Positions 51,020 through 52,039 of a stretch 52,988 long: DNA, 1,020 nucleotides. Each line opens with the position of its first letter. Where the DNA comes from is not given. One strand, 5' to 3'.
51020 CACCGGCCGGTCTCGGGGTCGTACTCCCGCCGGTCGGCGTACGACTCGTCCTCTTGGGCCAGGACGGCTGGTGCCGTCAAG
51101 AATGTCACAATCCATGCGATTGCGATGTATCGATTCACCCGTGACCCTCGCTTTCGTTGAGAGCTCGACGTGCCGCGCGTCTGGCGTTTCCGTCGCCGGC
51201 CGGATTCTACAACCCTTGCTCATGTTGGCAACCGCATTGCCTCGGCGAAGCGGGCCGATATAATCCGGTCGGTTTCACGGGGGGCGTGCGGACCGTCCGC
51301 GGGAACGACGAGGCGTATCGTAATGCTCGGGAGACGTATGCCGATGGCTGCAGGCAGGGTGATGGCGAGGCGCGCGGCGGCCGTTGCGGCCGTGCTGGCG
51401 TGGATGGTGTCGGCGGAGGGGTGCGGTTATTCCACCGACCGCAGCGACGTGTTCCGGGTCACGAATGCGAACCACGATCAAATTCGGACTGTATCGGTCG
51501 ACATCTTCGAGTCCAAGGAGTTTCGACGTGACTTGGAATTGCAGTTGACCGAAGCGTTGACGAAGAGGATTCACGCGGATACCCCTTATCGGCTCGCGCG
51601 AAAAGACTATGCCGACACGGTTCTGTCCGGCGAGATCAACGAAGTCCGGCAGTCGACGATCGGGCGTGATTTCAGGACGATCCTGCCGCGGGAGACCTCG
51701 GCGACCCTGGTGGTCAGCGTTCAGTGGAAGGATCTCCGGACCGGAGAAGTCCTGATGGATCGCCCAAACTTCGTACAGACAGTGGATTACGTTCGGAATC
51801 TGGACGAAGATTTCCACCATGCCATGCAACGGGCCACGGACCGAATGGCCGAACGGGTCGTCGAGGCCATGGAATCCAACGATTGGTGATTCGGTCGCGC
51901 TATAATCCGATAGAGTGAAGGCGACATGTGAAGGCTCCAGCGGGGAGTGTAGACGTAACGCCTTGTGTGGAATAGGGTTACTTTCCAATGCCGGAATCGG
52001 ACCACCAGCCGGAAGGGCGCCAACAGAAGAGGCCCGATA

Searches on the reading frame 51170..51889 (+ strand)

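Call 8: search_protein_families(library=pfam, proteins=[window:51170-51889:+], max_evalue=0.001)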
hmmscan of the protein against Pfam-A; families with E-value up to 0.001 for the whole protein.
window:51170-51889:+ (239 aa): 1 family
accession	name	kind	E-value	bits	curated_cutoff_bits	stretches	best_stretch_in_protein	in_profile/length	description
PF04390.17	LptE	-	8e-11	43.1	23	1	106-233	2-117/118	Lipopolysaccharide-assembly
